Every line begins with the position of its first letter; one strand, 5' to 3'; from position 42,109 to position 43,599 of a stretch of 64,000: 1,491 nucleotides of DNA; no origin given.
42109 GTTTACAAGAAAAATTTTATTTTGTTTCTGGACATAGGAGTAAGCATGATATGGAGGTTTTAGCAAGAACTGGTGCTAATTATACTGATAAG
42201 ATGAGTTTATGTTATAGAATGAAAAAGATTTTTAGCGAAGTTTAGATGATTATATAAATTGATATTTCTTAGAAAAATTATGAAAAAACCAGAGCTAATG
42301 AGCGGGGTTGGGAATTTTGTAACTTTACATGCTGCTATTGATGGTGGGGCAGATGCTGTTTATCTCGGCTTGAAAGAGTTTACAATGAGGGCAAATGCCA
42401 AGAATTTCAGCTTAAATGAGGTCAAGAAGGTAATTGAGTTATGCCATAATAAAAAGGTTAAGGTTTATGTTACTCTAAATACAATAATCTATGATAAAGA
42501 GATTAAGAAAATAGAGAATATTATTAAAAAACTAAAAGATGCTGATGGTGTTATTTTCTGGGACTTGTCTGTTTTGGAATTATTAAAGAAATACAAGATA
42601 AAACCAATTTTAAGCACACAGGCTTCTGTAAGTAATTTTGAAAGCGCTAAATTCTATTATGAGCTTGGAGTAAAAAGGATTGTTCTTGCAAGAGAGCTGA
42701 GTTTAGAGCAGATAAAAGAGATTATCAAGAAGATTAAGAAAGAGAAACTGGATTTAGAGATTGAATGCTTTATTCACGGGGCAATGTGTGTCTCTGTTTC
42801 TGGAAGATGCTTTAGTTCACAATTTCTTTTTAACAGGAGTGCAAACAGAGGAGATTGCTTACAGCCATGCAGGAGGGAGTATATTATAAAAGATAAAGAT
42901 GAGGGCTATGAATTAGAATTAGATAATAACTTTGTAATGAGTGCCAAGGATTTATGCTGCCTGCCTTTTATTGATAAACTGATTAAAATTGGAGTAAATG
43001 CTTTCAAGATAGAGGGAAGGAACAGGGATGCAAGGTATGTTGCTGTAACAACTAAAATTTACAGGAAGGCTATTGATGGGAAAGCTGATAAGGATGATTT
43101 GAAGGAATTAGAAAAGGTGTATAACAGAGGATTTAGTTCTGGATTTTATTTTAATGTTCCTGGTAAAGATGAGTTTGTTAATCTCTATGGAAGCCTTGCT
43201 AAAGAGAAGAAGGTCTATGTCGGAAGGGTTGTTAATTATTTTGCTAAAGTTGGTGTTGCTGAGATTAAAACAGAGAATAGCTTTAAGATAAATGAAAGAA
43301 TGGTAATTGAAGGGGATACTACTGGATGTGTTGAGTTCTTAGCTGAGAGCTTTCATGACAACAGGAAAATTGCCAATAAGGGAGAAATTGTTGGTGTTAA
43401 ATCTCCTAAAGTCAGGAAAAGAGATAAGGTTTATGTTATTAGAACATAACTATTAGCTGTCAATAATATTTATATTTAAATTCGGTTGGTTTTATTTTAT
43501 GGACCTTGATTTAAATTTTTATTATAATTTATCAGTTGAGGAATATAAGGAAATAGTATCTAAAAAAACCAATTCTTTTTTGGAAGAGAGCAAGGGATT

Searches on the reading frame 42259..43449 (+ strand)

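Call 78: search_protein_families(library=pfam, proteins=[window:42259-43449:+], max_evalue=0.001)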
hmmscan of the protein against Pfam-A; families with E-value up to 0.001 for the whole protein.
window:42259-43449:+ (396 aa): 1 family
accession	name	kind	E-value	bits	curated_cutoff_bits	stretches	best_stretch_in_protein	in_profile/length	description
PF01136.24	Peptidase_U32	-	1.6e-72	244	22.4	1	83-301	2-231/233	Peptidase family U32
